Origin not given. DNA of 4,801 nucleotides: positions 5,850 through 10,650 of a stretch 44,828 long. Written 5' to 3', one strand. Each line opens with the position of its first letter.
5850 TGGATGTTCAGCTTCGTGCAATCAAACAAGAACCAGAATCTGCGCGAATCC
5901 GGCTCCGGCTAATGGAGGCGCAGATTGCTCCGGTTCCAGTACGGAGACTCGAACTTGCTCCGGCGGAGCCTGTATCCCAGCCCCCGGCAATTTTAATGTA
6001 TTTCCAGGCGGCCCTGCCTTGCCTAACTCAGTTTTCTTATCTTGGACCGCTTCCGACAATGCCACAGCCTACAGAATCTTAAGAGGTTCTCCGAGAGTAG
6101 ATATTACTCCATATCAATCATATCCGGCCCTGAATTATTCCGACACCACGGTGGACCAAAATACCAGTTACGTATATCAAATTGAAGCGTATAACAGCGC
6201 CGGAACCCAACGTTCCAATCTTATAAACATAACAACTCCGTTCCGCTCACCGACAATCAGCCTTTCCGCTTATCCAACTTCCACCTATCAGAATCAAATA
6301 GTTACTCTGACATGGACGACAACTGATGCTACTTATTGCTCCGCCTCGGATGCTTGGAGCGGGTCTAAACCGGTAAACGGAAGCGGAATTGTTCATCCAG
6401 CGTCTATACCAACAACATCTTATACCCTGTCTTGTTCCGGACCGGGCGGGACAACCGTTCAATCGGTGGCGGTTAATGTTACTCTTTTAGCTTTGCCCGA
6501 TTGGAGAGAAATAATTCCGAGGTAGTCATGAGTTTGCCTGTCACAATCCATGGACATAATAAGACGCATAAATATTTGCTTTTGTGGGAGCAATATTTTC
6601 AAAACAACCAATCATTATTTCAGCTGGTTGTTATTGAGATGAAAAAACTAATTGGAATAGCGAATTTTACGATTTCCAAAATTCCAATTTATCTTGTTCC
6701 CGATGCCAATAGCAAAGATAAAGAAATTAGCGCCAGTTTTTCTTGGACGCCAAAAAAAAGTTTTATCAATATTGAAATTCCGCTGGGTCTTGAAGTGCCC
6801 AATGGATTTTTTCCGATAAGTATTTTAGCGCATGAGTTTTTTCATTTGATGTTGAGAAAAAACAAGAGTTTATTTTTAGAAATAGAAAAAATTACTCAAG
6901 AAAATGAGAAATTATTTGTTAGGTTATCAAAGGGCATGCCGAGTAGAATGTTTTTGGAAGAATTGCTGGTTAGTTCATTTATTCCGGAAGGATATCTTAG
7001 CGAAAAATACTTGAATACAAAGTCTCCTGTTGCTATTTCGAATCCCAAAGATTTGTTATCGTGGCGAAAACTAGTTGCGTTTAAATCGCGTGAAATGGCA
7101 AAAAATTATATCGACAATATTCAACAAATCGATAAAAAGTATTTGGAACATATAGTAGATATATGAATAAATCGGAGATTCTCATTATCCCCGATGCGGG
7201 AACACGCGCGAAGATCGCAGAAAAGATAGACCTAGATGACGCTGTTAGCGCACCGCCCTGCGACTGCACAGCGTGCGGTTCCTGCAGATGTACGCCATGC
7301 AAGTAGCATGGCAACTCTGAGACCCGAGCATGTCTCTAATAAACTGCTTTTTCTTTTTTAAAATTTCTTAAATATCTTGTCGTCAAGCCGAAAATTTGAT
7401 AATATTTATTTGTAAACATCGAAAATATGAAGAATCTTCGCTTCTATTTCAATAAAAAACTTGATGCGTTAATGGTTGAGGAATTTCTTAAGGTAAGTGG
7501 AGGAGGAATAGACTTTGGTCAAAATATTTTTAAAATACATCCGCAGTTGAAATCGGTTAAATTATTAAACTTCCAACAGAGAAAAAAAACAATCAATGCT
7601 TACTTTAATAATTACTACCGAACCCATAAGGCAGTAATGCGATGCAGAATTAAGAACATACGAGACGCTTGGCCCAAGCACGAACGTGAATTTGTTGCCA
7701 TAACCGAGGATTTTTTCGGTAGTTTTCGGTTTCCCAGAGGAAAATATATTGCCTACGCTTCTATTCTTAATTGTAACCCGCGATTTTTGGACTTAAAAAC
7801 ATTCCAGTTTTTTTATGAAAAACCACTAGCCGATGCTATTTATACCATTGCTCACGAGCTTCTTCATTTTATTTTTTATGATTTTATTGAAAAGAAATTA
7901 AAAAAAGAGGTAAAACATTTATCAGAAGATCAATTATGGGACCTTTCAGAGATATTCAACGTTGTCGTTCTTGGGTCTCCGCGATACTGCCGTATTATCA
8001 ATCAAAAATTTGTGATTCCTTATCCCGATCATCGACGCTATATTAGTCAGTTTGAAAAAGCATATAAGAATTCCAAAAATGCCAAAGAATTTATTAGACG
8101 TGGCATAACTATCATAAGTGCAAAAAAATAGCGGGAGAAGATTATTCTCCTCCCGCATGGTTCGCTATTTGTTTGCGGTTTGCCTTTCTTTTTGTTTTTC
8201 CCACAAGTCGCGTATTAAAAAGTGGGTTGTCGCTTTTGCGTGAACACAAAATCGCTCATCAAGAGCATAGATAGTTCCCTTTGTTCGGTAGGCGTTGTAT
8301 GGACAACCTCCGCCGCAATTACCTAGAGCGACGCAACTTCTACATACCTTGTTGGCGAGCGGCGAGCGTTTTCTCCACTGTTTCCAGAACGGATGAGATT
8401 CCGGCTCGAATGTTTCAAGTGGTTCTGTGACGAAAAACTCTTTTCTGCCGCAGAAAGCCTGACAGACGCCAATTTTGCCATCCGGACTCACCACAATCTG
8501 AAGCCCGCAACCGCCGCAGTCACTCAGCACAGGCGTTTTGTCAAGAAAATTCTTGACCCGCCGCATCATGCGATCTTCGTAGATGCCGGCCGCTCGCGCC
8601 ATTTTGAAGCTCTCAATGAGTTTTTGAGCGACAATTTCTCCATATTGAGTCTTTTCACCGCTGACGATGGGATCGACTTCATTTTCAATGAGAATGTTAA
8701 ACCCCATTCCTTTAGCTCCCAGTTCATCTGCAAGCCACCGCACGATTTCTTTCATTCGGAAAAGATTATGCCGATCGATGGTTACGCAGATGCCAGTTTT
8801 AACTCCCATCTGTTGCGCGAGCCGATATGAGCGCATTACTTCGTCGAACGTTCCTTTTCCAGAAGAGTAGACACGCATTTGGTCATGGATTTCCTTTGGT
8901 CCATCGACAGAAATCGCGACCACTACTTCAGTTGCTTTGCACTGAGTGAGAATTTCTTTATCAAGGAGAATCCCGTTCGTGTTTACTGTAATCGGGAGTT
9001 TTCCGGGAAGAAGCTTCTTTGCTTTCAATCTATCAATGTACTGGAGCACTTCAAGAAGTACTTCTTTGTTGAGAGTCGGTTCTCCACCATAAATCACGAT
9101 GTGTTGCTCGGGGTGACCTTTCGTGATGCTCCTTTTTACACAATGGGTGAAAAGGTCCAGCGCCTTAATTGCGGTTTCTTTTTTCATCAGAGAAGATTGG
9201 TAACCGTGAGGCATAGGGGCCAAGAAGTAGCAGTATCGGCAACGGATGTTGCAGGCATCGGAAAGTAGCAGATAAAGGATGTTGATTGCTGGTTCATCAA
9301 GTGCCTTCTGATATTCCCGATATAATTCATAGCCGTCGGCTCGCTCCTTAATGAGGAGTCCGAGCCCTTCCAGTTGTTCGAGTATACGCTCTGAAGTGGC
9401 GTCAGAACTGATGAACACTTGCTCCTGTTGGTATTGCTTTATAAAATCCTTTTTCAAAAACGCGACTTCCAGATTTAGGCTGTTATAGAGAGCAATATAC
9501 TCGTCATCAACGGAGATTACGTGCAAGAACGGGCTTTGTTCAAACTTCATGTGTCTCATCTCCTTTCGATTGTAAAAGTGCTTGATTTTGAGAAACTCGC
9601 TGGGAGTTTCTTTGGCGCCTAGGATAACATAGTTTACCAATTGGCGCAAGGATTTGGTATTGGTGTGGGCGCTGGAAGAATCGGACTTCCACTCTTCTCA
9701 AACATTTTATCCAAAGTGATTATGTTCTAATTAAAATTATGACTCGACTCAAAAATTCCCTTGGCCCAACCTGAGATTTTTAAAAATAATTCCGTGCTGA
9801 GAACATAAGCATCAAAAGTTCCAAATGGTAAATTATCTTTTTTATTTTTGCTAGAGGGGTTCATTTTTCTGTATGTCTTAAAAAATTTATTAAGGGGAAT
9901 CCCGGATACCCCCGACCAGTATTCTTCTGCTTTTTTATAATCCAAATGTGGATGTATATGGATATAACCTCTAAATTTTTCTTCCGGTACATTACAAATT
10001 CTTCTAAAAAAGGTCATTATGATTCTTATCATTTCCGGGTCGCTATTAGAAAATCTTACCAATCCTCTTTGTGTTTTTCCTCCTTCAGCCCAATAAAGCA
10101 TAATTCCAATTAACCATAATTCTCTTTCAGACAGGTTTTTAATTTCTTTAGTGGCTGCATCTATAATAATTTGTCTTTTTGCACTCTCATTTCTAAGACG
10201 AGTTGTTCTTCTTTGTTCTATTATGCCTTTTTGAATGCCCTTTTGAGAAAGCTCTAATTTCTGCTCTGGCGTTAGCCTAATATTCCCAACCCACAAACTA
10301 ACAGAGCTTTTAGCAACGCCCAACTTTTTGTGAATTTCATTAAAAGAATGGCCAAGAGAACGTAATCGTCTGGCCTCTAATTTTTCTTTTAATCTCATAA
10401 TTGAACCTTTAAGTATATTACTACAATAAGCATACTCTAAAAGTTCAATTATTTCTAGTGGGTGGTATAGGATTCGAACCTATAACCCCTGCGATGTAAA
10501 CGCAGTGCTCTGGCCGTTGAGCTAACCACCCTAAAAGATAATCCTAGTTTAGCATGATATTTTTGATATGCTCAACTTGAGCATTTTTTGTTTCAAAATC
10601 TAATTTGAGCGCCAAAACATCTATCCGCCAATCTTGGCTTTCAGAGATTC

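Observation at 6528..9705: Untracked 47-aa six-cysteine peptide gene beside a radical SAM/SPASM enzyme and two HExxH proteins: candidate ranthipeptide-like RiPP locus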

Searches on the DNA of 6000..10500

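Call 56: search_rna_families(source=window, start=6000, end=10500, threshold=evalue, max_evalue=1)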
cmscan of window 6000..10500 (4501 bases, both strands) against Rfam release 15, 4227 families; matches with E-value up to 1: 2.
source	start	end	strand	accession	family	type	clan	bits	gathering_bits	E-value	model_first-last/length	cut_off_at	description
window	6336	6453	+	RF00799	mir-354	Gene; miRNA;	-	23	50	0.12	1-109/109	no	mir-354 microRNA precursor family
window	10459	10500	-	RF00005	tRNA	Gene; tRNA;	CL00001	22.7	29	0.23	31-71/71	5'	tRNA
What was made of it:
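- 9551..9649 (-): Promoter and 5'UTR of rSAM1: -35 TTGCGC (9644-9649), extended -10 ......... (about 9621-9629), hairpin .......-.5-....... (about 9591-9611), conserved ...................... box (9570-9591), and SD AAGGAG (about 9558-9563). This is the surviving arm of the inverted repeat that flanks intact cassettes. No Rfam match (call 56).
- Tried and rejected: Known RNA family in the 5'UTR: none (call 56).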

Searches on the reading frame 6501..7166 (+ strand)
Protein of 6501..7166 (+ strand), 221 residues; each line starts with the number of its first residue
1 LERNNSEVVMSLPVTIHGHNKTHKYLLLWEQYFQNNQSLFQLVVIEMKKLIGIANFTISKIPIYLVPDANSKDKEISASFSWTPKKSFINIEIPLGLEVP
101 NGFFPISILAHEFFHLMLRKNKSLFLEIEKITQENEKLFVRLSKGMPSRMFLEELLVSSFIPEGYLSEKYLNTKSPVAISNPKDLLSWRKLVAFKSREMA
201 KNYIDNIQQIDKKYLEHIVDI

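Call 6: search_protein_families(library=pfam, proteins=[window:6501-7166:+], max_evalue=0.01)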
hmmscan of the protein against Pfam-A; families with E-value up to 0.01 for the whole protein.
window:6501-7166:+ (221 aa): 0 families

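Call 7: search_protein_families(library=ncbifam, proteins=[window:6501-7166:+], max_evalue=0.01)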
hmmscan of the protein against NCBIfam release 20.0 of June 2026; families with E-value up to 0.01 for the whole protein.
window:6501-7166:+ (221 aa): 0 families

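Call 26: find_homologous_proteins(query=window:6528-7166:+, max_evalue=0.001)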
Query window:6528-7166:+ (212 aa): 150 proteins with E <= 0.001 among 346 candidates; the best 120 are listed.
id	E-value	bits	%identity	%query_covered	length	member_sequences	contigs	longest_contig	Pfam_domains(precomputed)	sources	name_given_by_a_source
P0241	7.7e-107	373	100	83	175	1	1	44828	-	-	-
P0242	1.7e-104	366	78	100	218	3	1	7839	-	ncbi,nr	ncbi:hypothetical protein KKH14_00340 [Patescibacteria group bacterium]|nr:hypothetical protein [Pat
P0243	2.9e-104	365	78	100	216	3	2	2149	-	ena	-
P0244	3.1e-93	329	71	100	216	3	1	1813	-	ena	-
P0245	7.0e-92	325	75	96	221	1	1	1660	-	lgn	-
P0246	4.1e-85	303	67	99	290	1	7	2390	-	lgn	-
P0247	8.5e-84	298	68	94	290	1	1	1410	-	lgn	-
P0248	1.9e-83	297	65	99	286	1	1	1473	-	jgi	-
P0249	1.1e-82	295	68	95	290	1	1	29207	-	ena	-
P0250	5.2e-82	292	67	93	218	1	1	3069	-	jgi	jgi:hypothetical protein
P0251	1.1e-81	291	64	95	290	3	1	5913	-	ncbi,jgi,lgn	jgi:hypothetical protein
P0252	4.6e-81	289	64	95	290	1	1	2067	-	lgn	-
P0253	4.9e-81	289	64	99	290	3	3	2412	-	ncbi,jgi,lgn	ncbi:MAG: hypothetical protein ABII94_00435 [Patescibacteria group bacterium]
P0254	5.6e-81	289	62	100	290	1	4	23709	-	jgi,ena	-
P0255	4.8e-80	286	64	98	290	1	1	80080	-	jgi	jgi:hypothetical protein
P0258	1.4e-79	285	64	95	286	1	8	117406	-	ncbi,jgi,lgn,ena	-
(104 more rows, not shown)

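Call 27: find_encoding_contigs(protein=P0242, flank=5000, max_places=3)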
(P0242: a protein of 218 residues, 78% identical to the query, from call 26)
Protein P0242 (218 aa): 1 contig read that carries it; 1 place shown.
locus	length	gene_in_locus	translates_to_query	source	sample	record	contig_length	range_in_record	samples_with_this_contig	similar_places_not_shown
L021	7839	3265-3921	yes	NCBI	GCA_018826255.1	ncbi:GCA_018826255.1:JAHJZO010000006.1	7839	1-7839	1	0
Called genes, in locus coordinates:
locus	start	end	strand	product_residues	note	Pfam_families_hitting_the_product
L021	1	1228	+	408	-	PF02239:Cytochrom_D1 (faint), PF10282:Lactonase (weak), PF21959:DUF6923 (faint), PF01436:NHL (faint), PF21783:YNCE (weak), PF25174:Beta-prop_THOC3 (faint)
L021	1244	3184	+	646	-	PF07719:TPR_2 (faint), PF13432:TPR_16 (faint), PF14559:TPR_19 (faint), PF13431:TPR_17 (faint), PF00090:TSP_1 (weak)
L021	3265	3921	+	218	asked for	-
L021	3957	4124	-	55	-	-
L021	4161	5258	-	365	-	PF04055:Radical_SAM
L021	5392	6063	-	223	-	-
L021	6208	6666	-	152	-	PF02021:UPF0102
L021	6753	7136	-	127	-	-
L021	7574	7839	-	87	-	?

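Call 28: find_encoding_contigs(protein=P0258, flank=5000, max_places=3)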
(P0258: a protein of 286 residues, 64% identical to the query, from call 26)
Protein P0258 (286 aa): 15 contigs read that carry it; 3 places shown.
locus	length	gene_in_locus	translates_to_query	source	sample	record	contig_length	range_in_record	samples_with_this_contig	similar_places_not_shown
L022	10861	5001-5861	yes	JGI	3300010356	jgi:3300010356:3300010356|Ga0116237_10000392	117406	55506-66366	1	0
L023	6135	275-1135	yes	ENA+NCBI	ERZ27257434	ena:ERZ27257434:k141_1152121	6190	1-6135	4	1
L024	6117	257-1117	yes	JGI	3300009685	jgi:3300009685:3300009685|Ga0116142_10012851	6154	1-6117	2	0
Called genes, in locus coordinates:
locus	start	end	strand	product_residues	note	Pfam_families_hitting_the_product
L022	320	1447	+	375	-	PF09587:PGA_cap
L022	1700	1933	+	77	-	-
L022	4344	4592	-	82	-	-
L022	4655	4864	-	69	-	-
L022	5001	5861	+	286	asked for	-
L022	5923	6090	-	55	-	-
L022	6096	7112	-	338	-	PF04055:Radical_SAM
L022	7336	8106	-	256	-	PF12762:DDE_Tnp_IS1595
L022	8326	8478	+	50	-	-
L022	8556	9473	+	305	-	PF04055:Radical_SAM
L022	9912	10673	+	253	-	-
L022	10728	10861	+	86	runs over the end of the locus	-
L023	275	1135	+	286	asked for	-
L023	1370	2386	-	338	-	PF04055:Radical_SAM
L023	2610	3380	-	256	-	PF12762:DDE_Tnp_IS1595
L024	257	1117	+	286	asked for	-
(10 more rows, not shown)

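Call 84: search_protein_families(library=pfam, alignment_id=A7, max_evalue=0.01)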
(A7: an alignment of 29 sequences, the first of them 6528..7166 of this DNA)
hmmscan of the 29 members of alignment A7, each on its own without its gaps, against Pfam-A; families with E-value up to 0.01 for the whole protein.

A. member 1, window:6528-7166:+ (212 aa): 0 families

B. families by the number of members that match (of 29 scanned): 0 families

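Call 86: search_protein_families(library=ncbifam, proteins=[L021:4161-5258:-], max_evalue=1e-30)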
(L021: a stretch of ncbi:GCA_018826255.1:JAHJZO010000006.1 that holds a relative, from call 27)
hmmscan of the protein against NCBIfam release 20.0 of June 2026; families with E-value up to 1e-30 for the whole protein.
L021:4161-5258:- (365 aa): 13 families
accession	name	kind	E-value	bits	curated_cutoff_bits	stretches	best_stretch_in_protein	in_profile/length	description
TIGR03942.1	sulfatase_rSAM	equivalog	4.4e-81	272.7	349.45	1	10-359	3-358/363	anaerobic sulfatase maturase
NF041298.1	rSAM_mat_DynA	equivalog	4.1e-76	256.3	450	1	9-359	3-354/356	dynobactin maturation radical SAM/SPASM protein DynA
NF010321.0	PRK13758.1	equivalog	1.4e-63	215.3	441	1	10-356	7-360/370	anaerobic sulfatase-maturase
NF010308.0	PRK13745.1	equivalog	4e-58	197.3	484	1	10-355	16-382/412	anaerobic sulfatase-maturation protein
TIGR04261.1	rSAM_GlyRichRpt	subfamily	6.2e-49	166.9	310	1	16-337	5-338/363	cyclophane-forming radical SAM/SPASM peptide maturase GrrM/OscB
NF041300.1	rSAM_mat_DarW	exception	3.1e-48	164.6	650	1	15-356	48-396/415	radical SAM/SPASM peptide maturase DarW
TIGR04083.1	rSAM_pep_methan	hypoth_equivalog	2.7e-46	158.1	300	1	18-358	10-343/376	TIGR04083 family peptide-modifying radical SAM enzyme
NF047865.1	rSAM_PapB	equivalog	1.7e-41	142.5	340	1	17-328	12-318/330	PapB family radical SAM/SPASM ranthipeptide maturase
NF038005.1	rSAM_mat_DarE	equivalog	1.4e-39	136.1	650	1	14-334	80-408/432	darobactin maturation radical SAM/SPASM protein DarE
NF041718.1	rSAM_phane_AMC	equivalog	1.1e-38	133.3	425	1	7-333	6-334/362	cyclophane-forming radical SAM peptide maturase AmcB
NF041707.1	rSAM_YhhB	equivalog_domain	4.8e-38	131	445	1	14-360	8-367/369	cyclophane-forming radical SAM/SPASM peptide maturase YhhB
TIGR04269.1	SAM_SPASM_FxsB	subfamily_domain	5.8e-36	124.3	370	1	14-354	8-361/363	FxsB family cyclophane-forming radical SAM/SPASM peptide maturase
TIGR03906.1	quino_hemo_SAM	equivalog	6.9e-34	117.3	453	0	10-152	96-241/467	quinohemoprotein amine dehydrogenase maturation protein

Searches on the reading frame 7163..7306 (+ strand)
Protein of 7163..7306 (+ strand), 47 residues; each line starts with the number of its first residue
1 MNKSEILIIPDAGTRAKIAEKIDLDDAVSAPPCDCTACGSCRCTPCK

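Call 6: search_protein_families(library=pfam, proteins=[window:7163-7306:+], max_evalue=0.01)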
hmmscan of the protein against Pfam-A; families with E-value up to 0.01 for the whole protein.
window:7163-7306:+ (47 aa): 0 families

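Call 7: search_protein_families(library=ncbifam, proteins=[window:7163-7306:+], max_evalue=0.01)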
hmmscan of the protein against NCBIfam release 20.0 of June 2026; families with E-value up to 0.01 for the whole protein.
window:7163-7306:+ (47 aa): 0 families

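Call 18: search_protein_families(library=ncbifam, proteins=[window:7163-7303:+], max_evalue=10)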
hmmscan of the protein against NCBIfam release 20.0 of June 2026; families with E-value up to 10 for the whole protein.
seq(47 aa): 0 families
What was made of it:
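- On FibroRumin system (TIGR04135/TIGR04136): The window peptide gives no hit (calls 7, 18).
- On SCIFF ranthipeptide (TIGR03973/TIGR03974): No SCIFF precursor hit at E up to 10 (call 18).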

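Call 40: find_related_loci(query=A4, collection=metagenome_contigs, flank=5000)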
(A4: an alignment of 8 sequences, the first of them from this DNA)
Query A4 (47 aa) in metagenome_contigs; peptide patterns used: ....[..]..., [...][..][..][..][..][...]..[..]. (x = any residue, [..] = any of these).
353 stretches matched a pattern; 63 encode a relative of the query (tblastn E <= 1e-3); 63 distinct loci.
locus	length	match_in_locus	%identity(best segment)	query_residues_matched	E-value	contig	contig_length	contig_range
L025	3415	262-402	91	1-47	1e-24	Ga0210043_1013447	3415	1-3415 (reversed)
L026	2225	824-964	91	1-47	1e-24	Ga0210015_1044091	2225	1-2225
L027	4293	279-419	91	1-47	1e-24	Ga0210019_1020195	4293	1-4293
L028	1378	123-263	77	1-47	9e-23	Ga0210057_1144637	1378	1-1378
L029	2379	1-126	98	6-47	1e-22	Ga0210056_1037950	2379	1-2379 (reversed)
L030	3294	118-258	81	1-47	1e-22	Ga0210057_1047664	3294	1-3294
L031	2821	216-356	77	1-47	4e-22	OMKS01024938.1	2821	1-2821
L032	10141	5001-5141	74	1-47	1e-21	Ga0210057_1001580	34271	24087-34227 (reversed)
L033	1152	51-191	77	1-47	2e-21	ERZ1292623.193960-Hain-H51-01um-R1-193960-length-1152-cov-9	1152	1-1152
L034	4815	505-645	81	1-47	2e-21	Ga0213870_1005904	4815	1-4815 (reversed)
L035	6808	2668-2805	79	1-47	6e-21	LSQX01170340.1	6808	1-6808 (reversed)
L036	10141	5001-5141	77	1-47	5e-21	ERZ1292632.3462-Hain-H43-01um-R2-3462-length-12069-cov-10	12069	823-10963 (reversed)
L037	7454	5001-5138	79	1-47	6e-21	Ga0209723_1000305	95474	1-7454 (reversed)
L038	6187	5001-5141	77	1-47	1e-20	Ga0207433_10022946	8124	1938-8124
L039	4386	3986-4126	70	1-47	1e-20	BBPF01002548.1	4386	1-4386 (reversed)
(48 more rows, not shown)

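Call 87: search_protein_families(library=ncbifam, alignment_id=A8, max_evalue=1)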
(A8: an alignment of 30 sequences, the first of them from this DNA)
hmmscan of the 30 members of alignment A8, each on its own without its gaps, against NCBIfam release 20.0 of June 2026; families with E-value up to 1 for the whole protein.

A. member 1, seq(47 aa): 0 families

B. families by the number of members that match (of 30 scanned): 3 families
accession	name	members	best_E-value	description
TIGR04135.1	FibroRuminTarg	17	8.9e-06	FibroRumin family radical SAM-modified Cys-rich RiPP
NF033400.3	thiazolyl_B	2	0.021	thiazolylpeptide-type bacteriocin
NF011517.0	PRK14956.1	1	0.46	DNA polymerase III subunits gamma and tau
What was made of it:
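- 7163..7306 (+): Precursor peptide gene (47 aa). The leader is residues 1-32 (nt 7163-7258), with the conserved hhhhP motif (ILIIP) and an NA[RK]P-type junction. The core is residues 33-47, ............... (nt 7259-7303). The stop codon is 7304-7306. 17/30 family peptides give weak hits to TIGR04135 (call 87).
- The peptide is homologous to an rSAM-modified precursor family (call 87).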
